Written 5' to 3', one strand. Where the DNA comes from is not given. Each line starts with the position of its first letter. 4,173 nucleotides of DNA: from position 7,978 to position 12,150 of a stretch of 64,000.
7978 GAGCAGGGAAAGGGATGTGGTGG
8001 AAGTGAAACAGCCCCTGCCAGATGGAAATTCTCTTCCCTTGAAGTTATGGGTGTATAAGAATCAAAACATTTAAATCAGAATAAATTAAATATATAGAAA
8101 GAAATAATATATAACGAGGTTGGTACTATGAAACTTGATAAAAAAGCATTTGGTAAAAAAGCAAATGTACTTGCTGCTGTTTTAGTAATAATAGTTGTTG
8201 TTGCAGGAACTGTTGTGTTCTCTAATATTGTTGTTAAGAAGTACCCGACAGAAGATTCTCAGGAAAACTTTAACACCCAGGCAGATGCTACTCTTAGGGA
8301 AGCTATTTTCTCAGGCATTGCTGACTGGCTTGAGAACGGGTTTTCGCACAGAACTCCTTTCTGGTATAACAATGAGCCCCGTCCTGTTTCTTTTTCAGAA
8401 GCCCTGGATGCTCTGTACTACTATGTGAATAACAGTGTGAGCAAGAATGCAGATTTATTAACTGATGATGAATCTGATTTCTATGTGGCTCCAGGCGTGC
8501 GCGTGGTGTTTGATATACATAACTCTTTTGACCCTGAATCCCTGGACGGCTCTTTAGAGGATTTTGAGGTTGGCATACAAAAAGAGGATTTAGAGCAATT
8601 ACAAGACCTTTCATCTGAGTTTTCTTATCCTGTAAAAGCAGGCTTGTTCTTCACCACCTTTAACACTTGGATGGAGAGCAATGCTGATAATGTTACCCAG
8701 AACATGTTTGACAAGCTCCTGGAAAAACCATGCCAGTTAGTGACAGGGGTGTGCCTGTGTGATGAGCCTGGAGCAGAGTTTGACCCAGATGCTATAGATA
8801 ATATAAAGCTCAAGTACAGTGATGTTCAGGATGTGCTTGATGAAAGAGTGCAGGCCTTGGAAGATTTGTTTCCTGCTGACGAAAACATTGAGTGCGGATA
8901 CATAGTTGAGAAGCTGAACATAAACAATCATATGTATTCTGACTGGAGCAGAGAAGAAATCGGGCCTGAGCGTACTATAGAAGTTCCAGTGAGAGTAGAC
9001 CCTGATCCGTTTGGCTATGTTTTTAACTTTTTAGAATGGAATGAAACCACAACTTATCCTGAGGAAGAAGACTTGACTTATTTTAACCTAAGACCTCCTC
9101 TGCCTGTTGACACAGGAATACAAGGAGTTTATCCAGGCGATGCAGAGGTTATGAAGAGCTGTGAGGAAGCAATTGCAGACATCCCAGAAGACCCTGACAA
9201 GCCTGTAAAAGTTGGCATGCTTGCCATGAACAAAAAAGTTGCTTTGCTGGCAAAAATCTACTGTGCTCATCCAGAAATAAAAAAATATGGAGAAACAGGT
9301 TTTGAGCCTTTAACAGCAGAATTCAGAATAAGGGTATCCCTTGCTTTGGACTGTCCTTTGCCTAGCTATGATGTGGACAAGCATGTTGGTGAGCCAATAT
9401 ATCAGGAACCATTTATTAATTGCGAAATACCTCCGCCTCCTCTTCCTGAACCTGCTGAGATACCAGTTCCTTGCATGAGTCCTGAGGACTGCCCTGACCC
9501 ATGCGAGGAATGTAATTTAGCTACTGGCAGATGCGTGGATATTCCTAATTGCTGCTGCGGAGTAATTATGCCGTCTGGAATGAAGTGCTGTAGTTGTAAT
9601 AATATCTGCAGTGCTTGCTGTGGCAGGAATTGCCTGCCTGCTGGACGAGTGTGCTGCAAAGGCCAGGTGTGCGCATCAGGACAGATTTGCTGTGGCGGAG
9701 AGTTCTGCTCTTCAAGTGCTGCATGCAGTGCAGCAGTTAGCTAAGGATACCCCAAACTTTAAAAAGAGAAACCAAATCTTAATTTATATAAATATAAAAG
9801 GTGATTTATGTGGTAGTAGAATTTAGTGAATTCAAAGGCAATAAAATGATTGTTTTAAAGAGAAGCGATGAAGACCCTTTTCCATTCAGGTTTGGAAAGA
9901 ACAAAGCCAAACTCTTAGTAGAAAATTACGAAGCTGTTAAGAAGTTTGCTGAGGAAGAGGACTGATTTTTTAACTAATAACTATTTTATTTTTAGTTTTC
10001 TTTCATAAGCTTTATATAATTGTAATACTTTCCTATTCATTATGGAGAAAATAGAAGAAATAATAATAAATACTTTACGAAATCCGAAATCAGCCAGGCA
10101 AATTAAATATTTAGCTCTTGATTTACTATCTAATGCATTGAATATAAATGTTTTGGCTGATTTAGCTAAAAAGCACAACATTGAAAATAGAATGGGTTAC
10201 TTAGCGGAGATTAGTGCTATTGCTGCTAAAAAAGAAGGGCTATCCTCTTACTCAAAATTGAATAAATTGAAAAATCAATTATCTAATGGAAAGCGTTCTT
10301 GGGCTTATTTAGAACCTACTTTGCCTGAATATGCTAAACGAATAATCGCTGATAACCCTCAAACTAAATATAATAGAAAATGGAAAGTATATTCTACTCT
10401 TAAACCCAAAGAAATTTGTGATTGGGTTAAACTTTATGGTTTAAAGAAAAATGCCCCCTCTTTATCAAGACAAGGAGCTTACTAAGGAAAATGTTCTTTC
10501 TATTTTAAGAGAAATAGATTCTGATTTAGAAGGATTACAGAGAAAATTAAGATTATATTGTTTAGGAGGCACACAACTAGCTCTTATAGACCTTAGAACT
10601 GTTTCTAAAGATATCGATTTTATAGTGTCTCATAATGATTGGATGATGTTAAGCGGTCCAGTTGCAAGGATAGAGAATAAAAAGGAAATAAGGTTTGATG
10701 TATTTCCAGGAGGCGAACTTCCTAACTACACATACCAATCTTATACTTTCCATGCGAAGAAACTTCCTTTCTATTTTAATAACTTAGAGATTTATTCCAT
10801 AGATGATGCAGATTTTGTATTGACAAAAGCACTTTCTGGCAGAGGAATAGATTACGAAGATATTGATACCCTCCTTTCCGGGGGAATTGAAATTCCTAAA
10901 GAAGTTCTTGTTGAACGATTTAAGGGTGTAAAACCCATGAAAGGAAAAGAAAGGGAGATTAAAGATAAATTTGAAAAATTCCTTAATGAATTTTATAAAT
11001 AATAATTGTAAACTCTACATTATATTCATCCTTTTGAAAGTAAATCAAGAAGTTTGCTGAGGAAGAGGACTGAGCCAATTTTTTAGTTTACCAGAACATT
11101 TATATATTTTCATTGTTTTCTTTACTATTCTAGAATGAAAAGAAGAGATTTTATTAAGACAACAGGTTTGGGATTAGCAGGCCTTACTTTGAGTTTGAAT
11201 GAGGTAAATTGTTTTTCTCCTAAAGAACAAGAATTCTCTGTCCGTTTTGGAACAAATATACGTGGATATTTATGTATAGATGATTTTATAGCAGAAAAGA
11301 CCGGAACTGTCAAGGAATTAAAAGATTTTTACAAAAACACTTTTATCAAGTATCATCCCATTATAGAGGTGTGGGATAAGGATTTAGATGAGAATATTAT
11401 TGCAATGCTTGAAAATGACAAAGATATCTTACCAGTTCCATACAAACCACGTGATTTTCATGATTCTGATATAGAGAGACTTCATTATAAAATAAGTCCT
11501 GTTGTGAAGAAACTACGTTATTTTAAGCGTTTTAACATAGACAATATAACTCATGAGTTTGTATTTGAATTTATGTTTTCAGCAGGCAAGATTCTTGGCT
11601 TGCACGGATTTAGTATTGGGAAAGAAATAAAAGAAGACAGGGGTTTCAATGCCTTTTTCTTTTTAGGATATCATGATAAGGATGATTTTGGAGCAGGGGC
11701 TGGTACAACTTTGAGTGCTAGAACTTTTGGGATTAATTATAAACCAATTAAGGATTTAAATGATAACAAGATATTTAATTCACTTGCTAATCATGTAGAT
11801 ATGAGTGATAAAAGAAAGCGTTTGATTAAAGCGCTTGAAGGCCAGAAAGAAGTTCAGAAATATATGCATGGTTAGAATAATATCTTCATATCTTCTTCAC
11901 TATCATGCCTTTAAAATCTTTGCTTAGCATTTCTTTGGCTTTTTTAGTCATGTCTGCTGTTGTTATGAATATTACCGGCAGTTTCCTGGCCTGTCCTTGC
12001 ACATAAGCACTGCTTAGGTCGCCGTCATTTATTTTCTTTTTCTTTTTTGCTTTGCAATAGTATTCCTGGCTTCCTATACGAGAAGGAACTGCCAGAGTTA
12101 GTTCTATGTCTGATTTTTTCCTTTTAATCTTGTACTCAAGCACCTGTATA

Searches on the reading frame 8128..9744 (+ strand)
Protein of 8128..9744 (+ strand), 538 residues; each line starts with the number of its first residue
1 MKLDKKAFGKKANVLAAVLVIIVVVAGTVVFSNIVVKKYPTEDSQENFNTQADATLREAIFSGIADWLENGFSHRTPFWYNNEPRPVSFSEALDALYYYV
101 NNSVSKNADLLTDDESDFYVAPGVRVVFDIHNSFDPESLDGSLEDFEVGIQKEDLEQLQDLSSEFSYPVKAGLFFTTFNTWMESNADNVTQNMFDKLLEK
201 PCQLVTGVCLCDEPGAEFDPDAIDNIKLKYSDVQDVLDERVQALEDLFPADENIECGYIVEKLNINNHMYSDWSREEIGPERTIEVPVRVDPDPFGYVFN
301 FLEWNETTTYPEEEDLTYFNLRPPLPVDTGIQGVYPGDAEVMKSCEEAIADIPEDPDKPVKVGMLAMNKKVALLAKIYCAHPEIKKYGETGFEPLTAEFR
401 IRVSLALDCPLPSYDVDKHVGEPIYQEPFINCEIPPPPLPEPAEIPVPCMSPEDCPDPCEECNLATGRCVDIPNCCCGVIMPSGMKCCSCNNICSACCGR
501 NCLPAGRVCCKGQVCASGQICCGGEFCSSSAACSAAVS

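Call 4: search_protein_families(library=pfam, proteins=[window:8128-9744:+], max_evalue=0.1)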
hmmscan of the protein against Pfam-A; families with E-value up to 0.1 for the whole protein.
window:8128-9744:+ (538 aa): 0 families

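Call 12: find_encoding_contigs(protein=window:8128-9744:+, flank=10000, max_places=10)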
Protein window:8128-9744:+ (538 aa): 1 contig read that carries it; 1 place shown.
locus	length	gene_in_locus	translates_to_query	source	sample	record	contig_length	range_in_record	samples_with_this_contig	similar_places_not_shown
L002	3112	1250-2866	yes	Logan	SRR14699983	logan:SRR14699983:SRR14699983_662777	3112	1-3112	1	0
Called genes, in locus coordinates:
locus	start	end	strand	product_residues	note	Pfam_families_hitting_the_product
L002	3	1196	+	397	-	?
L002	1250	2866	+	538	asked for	-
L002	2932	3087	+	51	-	-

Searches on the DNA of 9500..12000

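Call 92: search_rna_families(source=window, start=9500, end=12000, threshold=evalue, max_evalue=1)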
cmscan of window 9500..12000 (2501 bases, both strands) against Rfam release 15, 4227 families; matches with E-value up to 1: 1.
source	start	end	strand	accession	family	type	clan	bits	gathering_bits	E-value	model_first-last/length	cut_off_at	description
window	11127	11235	+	RF00377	snoU6-53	Gene; snRNA; snoRNA; CD-box;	-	20.1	36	0.34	1-110/110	no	Small nucleolar RNA U6-53/MBII-28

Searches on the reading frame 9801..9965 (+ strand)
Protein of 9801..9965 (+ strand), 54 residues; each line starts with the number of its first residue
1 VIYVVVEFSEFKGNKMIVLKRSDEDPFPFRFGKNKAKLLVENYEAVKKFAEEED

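Call 4: search_protein_families(library=pfam, proteins=[window:9801-9965:+], max_evalue=0.1)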
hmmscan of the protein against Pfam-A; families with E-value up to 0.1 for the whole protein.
window:9801-9965:+ (54 aa): 0 families

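Call 14: find_homologous_proteins(query=window:9810-9962:+, max_evalue=0.01)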
Query seq(51 aa) (51 aa): 54 proteins with E <= 0.01 among 54 candidates.
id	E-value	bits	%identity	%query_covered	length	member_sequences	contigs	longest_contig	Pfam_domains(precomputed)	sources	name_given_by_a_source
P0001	7.3e-23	96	92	100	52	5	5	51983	-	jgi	-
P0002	6.6e-22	93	88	98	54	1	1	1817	-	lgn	-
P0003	6.6e-22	93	87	92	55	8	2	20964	-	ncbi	ncbi:MAG: hypothetical protein ACOCU6_02020 [Nanoarchaeota archaeon]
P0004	1.3e-21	92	86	100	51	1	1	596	-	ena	-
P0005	1.7e-21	91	87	92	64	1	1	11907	-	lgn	-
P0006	4.7e-21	90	88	98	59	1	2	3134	-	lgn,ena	-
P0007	1.4e-20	88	85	90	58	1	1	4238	-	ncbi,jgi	-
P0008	1.9e-20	88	84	100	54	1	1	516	-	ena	-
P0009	3.0e-20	87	84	100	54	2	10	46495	-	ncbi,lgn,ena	-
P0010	3.2e-20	87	80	100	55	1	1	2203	-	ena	-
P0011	4.5e-20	87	80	100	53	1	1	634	-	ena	-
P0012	8.1e-20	86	84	98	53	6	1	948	-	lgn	-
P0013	1.2e-19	86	82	98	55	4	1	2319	-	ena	-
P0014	3.2e-19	84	82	100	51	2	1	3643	-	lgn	-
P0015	9.5e-19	83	82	96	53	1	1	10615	-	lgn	-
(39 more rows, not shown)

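Call 17: find_encoding_contigs(protein=P0001, flank=6000, max_places=6)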
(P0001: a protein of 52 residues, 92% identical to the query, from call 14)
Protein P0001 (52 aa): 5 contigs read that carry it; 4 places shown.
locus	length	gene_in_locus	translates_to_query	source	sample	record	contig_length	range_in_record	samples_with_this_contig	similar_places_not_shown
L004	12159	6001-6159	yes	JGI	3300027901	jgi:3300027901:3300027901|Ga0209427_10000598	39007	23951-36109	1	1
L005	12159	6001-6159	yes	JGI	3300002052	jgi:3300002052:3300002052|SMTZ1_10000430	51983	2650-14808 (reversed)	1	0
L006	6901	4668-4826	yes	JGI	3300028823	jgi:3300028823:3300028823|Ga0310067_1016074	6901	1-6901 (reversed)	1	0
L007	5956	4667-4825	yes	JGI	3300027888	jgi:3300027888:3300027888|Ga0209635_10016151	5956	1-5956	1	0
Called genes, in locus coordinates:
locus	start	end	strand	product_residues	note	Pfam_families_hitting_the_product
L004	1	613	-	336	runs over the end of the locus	PF18093:Trm5_N, PF13847:Methyltransf_31 (faint), PF25133:TYW2_N_2, PF02475:TRM5-TYW2_MTfase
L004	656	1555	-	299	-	PF00892:EamA, PF03151:TPT (faint)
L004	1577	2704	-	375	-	PF01490:Aa_trans (weak), PF03222:Trp_Tyr_perm, PF03845:Spore_permease (weak)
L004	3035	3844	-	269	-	-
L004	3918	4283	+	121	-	-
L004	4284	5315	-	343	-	PF00752:XPG_N, PF00867:XPG_I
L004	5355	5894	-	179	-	PF13482:RNase_H_2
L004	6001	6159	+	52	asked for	-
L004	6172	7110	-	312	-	-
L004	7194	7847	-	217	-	PF02778:tRNA_int_endo_N, PF01974:tRNA_int_endo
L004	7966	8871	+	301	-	PF23023:Anti-Pycsar_Apyc1, PF00753:Lactamase_B, PF12706:Lactamase_B_2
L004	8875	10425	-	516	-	PF13537:GATase_7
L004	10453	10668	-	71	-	PF00125:Histone (weak), PF00808:CBFD_NFYB_HMF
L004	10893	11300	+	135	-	PF01870:Hjc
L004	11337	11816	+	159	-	PF03073:TspO_MBR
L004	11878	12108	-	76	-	-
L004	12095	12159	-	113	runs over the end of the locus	-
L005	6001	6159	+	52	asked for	-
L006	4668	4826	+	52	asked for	-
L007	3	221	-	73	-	?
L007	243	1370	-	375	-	PF01490:Aa_trans (weak), PF03222:Trp_Tyr_perm, PF03845:Spore_permease (weak)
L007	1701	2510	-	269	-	-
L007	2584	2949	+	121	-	-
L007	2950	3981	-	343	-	PF00752:XPG_N, PF00867:XPG_I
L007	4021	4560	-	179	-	PF13482:RNase_H_2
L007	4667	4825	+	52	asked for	-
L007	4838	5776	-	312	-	-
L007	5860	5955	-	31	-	?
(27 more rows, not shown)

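Call 43: search_protein_families(library=ncbifam, proteins=[window:9810-9965:+], max_evalue=0.1)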
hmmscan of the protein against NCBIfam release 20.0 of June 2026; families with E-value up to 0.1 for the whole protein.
window:9810-9965:+ (51 aa): 0 families

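Call 66: find_encoding_contigs(protein=P0006, flank=4000, max_places=4)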
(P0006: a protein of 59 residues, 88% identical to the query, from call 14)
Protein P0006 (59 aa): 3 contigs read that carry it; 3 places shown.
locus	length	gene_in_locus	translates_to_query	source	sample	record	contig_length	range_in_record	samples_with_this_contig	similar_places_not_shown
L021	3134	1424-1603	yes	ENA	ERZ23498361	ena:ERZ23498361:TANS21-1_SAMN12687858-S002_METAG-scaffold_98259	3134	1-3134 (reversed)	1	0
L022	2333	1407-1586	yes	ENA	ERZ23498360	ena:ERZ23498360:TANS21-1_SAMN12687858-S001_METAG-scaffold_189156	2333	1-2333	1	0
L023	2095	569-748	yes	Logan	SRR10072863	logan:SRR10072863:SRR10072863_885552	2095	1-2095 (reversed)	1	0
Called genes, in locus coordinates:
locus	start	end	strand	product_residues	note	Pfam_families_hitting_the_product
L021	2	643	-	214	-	?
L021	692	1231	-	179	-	PF13482:RNase_H_2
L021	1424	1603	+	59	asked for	-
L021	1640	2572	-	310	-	-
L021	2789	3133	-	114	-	?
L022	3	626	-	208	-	?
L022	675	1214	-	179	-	PF13482:RNase_H_2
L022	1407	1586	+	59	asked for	-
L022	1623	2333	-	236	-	?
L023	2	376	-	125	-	?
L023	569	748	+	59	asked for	-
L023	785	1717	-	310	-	-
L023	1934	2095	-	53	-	?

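Call 67: find_encoding_contigs(protein=P0003, flank=4000, max_places=4)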
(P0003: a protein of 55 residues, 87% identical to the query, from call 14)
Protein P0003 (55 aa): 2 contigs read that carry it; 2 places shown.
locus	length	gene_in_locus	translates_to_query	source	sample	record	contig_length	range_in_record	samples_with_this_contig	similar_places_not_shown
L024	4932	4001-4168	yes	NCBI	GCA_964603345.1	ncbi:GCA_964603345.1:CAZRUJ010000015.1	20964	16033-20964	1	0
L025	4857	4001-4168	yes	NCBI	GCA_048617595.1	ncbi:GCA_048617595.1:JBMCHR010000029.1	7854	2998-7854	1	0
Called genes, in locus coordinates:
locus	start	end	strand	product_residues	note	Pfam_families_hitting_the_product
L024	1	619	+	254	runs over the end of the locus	-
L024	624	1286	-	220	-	PF04851:ResIII, PF00270:DEAD, PF22527:DEXQc_Suv3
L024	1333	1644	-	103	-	-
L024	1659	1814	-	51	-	-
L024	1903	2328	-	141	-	-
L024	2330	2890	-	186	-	-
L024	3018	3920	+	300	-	PF00557:Peptidase_M24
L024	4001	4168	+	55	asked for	-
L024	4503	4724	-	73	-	-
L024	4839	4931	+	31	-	?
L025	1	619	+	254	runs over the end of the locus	-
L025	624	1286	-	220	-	PF04851:ResIII, PF00270:DEAD, PF22527:DEXQc_Suv3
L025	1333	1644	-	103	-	-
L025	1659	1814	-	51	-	-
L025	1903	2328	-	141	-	-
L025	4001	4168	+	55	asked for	-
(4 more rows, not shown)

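Call 82: find_encoding_contigs(protein=P0004, flank=3000, max_places=4)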
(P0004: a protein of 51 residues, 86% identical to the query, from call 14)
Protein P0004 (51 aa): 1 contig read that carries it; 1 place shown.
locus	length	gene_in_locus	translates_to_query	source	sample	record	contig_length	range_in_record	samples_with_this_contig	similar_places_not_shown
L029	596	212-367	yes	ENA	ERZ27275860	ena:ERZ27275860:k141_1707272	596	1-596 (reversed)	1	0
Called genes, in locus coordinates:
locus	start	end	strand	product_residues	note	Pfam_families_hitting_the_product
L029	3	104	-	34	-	?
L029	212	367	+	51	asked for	-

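Call 83: find_encoding_contigs(protein=P0002, flank=3000, max_places=4)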
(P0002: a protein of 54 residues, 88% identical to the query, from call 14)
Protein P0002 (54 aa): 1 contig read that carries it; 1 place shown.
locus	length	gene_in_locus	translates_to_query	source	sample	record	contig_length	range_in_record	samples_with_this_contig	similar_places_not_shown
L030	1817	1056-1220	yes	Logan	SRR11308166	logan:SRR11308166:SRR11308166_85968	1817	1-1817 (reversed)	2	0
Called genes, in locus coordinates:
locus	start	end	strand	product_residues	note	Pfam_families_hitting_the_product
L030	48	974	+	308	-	PF00557:Peptidase_M24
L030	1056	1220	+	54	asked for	-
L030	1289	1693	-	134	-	-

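Call 97: search_protein_families(library=phrogs, proteins=[window:9810-9965:+], max_evalue=0.01)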
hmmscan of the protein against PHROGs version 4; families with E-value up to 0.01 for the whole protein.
window:9810-9965:+ (51 aa): 0 families
